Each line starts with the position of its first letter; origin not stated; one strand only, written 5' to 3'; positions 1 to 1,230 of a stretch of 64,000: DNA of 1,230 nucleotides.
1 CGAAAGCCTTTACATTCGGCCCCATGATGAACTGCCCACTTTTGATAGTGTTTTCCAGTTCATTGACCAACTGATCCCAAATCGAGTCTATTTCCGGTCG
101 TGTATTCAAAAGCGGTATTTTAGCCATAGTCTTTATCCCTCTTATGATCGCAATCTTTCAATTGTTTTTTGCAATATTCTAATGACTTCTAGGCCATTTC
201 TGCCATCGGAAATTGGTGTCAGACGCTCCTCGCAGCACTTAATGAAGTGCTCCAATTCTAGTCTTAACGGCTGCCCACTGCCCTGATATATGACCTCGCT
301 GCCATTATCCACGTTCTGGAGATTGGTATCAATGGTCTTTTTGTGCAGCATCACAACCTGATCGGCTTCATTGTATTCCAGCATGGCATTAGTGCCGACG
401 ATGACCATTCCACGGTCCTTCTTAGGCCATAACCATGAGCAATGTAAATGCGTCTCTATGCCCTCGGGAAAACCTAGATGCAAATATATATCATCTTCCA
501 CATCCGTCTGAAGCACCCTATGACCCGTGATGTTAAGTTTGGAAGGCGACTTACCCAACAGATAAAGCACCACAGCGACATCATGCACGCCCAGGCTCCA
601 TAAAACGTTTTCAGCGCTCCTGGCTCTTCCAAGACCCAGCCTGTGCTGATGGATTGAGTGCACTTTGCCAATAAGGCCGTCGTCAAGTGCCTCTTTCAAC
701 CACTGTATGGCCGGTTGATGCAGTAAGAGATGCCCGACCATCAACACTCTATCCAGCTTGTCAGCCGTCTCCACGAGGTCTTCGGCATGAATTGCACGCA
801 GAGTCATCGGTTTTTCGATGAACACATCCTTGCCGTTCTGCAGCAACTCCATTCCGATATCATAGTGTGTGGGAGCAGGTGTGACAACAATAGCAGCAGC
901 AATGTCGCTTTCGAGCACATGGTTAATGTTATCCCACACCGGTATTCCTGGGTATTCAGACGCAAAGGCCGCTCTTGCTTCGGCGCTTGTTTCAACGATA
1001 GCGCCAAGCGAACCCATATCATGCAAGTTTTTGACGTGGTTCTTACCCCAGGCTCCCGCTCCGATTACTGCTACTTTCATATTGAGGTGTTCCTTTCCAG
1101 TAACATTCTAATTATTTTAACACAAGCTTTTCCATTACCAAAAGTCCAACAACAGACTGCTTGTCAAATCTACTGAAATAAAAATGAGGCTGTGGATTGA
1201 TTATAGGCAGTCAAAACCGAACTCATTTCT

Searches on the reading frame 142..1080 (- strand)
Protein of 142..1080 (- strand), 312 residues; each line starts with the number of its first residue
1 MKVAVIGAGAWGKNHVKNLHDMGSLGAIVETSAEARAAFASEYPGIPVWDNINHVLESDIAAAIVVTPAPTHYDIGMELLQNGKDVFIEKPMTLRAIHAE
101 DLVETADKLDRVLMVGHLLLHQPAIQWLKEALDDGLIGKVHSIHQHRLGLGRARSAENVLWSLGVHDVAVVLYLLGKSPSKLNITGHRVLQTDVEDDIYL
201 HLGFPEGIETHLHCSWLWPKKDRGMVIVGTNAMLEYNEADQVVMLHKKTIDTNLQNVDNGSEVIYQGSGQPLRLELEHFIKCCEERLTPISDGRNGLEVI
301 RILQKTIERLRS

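Call 43: search_protein_families(library=pfam, proteins=[window:142-1080:-], max_evalue=0.00001)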
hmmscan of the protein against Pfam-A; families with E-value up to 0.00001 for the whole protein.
window:142-1080:- (312 aa): 3 families
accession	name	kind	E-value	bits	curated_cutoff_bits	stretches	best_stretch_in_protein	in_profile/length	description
PF01408.29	GFO_IDH_MocA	-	2.5e-26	93.1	24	1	1-117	1-120/120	Oxidoreductase family, NAD-binding Rossmann fold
PF22725.1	GFO_IDH_MocA_C3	-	4.7e-16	59.4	27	1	126-235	2-124/124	GFO/IDH/MocA C-terminal domain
PF02894.22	GFO_IDH_MocA_C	-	3.2e-08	34.1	22.9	1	129-308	1-208/218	Oxidoreductase family, C-terminal alpha/beta domain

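Call 51: find_encoding_contigs(protein=window:142-1080:-, flank=10000, max_places=3)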
Protein window:142-1080:- (312 aa): 3 contigs read that carry it; 2 places shown.
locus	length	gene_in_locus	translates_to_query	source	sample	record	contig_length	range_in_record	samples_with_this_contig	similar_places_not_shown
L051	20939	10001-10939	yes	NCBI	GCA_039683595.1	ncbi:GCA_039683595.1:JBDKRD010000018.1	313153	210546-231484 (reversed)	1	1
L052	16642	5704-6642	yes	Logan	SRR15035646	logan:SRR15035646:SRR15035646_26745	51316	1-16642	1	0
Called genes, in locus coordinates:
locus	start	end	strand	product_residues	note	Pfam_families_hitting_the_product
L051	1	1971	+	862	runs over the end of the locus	PF00112:Peptidase_C1, PF18560:Lectin_like, PF13287:Fn3_assoc, PF13290:CHB_HEX_C_1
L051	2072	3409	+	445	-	PF05496:RuvB_N, PF00158:Sigma54_activat (faint), PF00004:AAA, PF13173:AAA_14 (weak), PF16193:AAA_assoc_2, PF12002:MgsA_C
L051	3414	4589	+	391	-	PF02540:NAD_synthase (weak), PF02568:ThiI (weak), PF00764:Arginosuc_synth (weak), PF03054:tRNA_Me_trans, PF06508:QueC (weak), PF20259:tRNA_Me_trans_M, PF20258:tRNA_Me_trans_C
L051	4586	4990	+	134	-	PF06103:DUF948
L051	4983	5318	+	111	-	-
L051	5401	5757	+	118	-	PF01740:STAS, PF13466:STAS_2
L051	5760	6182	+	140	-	PF13581:HATPase_c_2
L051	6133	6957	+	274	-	PF04542:Sigma70_r2, PF04539:Sigma70_r3, PF08281:Sigma70_r4_2, PF04545:Sigma70_r4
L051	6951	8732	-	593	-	-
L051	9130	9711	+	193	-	PF25084:LbH_EIF2B (weak), PF00132:Hexapep, PF25087:GMPPB_C (weak), PF14602:Hexapep_2 (weak)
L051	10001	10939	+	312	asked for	PF01408:GFO_IDH_MocA, PF22725:GFO_IDH_MocA_C3, PF02894:GFO_IDH_MocA_C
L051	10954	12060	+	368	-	PF00155:Aminotran_1_2, PF01041:DegT_DnrJ_EryC1, PF01053:Cys_Met_Meta_PP (weak)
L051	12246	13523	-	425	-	PF03721:UDPG_MGDP_dh_N, PF00984:UDPG_MGDP_dh, PF03720:UDPG_MGDP_dh_C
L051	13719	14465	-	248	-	PF13186:SPASM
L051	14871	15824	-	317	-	PF01073:3Beta_HSD, PF01370:Epimerase, PF02719:Polysacc_synt_2, PF04321:RmlD_sub_bind, PF05368:NmrA, PF07993:NAD_binding_4, PF13460:NAD_binding_10, PF16363:GDP_Man_Dehyd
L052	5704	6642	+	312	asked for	PF01408:GFO_IDH_MocA, PF22725:GFO_IDH_MocA_C3, PF02894:GFO_IDH_MocA_C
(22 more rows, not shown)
